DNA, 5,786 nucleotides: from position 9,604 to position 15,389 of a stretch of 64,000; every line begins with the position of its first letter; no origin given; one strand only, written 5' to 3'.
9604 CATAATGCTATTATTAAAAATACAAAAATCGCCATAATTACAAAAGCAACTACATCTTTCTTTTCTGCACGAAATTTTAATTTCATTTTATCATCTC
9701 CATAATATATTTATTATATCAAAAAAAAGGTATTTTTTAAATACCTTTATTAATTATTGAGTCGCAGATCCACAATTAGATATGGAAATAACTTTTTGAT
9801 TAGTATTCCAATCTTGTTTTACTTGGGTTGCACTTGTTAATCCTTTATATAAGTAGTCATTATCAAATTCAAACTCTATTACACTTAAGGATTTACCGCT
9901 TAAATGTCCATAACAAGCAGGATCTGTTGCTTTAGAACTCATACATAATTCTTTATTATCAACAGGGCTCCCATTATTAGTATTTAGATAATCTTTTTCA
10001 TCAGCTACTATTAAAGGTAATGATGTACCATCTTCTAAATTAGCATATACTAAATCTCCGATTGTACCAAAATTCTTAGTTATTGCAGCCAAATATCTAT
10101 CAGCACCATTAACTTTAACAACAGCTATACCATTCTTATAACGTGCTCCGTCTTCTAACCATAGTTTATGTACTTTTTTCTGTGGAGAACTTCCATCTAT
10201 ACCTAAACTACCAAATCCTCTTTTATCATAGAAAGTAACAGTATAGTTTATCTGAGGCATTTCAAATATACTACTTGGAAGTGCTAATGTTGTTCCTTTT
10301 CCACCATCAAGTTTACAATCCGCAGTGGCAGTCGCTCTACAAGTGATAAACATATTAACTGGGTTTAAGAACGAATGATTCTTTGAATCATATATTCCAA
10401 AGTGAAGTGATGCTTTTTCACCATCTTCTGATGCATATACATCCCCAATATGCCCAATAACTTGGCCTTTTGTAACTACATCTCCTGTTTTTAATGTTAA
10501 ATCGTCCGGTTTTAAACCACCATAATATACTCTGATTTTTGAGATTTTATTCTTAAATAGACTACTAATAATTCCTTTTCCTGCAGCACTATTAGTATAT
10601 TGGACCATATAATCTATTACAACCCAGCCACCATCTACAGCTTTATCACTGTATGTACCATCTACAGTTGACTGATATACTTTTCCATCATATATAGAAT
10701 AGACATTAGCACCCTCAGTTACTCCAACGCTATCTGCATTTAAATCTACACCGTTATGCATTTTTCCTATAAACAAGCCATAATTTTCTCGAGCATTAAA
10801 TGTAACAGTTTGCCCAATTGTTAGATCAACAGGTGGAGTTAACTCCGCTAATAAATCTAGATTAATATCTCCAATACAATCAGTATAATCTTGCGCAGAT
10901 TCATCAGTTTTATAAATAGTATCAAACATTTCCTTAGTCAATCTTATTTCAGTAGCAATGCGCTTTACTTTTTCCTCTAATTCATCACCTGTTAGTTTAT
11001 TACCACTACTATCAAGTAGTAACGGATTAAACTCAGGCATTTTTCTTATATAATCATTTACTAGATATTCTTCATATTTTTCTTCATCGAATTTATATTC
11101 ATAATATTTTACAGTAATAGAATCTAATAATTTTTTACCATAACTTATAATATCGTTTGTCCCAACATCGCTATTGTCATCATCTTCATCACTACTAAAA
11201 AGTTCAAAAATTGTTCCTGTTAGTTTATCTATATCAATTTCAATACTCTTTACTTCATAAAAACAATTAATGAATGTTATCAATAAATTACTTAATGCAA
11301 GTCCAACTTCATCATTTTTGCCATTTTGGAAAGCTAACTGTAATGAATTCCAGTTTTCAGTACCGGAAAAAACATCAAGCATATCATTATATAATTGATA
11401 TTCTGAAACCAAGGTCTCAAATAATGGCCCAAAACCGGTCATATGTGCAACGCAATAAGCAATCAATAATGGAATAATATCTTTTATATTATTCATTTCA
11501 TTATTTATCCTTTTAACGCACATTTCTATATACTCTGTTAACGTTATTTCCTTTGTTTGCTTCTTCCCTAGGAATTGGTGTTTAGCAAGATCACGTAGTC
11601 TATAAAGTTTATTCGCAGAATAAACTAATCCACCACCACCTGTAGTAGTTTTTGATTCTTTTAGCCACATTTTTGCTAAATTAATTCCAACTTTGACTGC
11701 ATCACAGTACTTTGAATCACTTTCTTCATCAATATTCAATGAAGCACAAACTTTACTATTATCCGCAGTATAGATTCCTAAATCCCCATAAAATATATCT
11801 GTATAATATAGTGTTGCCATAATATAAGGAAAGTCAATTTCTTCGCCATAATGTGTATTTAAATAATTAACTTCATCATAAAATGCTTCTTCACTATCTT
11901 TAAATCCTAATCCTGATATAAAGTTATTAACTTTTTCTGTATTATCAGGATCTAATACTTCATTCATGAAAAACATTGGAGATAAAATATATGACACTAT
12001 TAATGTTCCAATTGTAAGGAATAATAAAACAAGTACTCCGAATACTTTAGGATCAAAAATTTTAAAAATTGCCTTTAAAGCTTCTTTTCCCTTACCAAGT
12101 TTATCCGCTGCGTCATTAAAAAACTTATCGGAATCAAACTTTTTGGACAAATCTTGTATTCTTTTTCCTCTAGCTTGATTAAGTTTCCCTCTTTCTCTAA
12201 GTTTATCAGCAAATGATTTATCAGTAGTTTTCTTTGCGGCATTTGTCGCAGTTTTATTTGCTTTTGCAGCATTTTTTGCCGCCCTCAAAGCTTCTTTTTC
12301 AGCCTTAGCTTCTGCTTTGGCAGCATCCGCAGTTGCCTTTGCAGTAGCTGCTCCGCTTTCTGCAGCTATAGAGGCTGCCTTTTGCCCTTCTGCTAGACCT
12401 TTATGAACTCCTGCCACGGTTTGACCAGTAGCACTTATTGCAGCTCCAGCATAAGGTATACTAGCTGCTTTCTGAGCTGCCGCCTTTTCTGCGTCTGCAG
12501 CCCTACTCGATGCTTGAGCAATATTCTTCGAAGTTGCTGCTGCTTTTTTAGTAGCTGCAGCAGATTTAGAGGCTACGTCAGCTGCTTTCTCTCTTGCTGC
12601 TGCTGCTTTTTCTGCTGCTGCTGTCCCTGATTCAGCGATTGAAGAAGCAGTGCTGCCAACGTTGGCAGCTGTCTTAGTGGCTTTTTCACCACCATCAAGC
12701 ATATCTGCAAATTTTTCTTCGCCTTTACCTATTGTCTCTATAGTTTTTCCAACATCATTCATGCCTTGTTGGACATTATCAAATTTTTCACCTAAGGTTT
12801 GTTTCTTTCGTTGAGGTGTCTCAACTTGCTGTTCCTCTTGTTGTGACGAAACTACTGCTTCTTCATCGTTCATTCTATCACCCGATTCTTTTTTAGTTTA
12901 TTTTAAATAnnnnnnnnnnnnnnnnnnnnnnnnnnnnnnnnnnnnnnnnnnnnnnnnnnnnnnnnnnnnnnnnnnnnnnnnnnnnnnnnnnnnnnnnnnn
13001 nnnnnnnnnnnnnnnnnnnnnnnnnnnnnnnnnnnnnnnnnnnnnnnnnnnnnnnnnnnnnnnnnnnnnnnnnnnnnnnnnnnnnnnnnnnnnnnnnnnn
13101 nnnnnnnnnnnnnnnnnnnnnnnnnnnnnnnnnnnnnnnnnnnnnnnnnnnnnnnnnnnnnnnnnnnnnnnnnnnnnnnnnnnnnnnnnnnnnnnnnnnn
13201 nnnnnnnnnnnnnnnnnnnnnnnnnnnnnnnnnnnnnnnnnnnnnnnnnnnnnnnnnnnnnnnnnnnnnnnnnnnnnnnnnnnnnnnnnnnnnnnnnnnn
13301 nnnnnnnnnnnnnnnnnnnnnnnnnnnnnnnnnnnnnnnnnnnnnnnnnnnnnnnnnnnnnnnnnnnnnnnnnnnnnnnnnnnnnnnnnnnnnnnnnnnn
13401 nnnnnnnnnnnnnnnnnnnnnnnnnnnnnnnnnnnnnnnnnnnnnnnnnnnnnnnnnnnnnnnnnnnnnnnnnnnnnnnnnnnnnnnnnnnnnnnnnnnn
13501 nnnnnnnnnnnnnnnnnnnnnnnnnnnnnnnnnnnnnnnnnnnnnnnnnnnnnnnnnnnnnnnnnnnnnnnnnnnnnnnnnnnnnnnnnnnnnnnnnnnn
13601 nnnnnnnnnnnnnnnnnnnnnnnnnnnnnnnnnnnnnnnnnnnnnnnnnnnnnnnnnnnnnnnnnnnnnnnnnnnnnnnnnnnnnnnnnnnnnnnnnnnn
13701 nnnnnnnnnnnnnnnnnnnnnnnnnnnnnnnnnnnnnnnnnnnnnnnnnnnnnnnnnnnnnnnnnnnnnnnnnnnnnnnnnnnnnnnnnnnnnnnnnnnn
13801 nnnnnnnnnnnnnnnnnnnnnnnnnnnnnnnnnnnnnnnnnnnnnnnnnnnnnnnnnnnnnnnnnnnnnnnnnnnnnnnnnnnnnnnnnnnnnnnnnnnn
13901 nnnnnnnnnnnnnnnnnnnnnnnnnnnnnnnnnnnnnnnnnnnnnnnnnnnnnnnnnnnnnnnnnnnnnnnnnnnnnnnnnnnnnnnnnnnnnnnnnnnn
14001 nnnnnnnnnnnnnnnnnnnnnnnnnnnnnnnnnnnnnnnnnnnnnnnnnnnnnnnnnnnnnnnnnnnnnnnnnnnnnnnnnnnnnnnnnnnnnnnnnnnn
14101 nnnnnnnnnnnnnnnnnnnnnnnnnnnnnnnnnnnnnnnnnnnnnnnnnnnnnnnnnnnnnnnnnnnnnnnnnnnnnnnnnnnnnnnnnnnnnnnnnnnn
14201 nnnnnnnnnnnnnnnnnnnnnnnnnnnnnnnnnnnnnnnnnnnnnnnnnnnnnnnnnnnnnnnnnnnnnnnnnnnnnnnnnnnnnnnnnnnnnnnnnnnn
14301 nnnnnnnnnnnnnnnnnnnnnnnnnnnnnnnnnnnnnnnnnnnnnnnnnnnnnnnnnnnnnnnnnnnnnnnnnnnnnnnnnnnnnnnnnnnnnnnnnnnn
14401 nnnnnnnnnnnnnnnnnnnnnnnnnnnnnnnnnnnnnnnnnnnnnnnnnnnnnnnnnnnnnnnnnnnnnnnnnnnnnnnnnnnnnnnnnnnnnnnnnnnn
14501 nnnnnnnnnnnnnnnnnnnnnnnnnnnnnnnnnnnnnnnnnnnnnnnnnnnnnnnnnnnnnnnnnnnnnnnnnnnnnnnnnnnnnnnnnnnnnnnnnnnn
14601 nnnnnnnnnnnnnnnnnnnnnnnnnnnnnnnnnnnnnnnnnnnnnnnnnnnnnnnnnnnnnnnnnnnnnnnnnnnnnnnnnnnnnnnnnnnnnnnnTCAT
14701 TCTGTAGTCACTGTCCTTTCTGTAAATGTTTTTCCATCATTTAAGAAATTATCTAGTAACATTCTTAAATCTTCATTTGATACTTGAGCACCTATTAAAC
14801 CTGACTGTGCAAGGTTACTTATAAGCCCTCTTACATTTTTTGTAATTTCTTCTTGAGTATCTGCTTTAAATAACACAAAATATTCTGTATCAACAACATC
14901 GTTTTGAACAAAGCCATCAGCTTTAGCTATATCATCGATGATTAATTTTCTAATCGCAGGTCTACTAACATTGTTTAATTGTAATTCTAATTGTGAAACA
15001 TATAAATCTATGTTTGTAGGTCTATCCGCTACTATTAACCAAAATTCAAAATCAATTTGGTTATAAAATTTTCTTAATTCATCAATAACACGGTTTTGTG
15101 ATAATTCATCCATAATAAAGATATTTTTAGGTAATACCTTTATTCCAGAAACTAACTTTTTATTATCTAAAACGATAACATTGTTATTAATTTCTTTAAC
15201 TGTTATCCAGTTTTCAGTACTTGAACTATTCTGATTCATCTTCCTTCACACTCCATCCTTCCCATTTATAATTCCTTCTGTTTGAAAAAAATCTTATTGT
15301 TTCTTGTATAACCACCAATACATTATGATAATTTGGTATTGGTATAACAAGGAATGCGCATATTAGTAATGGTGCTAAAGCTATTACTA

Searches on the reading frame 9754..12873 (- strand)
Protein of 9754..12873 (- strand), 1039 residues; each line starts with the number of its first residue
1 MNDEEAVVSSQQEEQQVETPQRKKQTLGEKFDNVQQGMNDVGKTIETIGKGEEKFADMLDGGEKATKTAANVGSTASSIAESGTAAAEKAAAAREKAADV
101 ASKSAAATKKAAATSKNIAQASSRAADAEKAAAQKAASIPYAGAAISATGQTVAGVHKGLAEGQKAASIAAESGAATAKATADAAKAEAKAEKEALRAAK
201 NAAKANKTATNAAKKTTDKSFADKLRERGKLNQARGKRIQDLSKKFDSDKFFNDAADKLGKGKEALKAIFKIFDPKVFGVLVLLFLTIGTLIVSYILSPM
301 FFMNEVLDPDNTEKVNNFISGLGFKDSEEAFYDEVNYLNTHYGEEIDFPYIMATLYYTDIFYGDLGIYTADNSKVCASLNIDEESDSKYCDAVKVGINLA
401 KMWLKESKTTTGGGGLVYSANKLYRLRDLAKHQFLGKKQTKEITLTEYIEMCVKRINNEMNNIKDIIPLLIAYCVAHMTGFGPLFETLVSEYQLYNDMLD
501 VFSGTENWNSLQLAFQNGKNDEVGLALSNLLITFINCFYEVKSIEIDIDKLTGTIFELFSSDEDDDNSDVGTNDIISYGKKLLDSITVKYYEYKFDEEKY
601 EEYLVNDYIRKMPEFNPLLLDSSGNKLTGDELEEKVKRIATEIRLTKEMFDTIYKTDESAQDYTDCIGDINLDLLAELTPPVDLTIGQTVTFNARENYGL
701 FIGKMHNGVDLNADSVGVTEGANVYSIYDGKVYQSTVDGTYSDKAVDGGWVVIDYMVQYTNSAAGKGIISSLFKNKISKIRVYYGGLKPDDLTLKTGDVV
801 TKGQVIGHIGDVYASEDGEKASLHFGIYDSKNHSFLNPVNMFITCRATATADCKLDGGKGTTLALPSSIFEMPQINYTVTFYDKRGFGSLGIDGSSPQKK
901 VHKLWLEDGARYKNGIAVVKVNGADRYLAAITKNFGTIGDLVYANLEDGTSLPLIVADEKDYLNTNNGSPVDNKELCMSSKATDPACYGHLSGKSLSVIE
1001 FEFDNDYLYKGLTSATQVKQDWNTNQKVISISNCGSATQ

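Call 7: search_protein_families(library=pfam, proteins=[window:9754-12873:-], max_evalue=0.001)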
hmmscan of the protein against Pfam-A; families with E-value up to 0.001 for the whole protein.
window:9754-12873:- (1039 aa): 1 family
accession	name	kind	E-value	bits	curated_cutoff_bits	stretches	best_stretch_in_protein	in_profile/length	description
PF01551.29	Peptidase_M23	-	1.4e-07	32.1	28.7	1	763-832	32-92/96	Peptidase family M23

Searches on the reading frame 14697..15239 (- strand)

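Call 4: search_protein_families(library=pfam, proteins=[window:14697-15239:-], max_evalue=1)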
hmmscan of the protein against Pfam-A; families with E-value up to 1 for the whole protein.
window:14697-15239:- (180 aa): 2 families
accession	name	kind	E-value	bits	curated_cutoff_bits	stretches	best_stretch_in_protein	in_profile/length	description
PF01984.25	dsDNA_bind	-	0.0091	16.7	26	1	129-167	56-94/106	Double-stranded DNA-binding domain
PF20158.4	Cas5fv_helical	-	0.087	13.4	25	1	19-93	49-120/158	Cas5fv helical domain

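Call 5: search_protein_families(library=ncbifam, proteins=[window:14697-15239:-], max_evalue=1)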
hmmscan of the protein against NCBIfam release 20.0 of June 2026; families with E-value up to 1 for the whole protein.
window:14697-15239:- (180 aa): 3 families
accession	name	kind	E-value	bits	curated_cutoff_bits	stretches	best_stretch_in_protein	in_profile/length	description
NF045975.1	VirB4_plasma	equivalog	8.3e-15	53.6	590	1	2-171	98-280/894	Mbov_0397 family ICE element conjugal transfer ATPase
NF003268.0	PRK04239.1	equivalog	0.023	14.8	98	1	129-170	65-106/113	DNA-binding protein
NF041025.1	antiphage_deaminase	equivalog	0.13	11.1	400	1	12-149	80-215/437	anti-phage dCTP deaminase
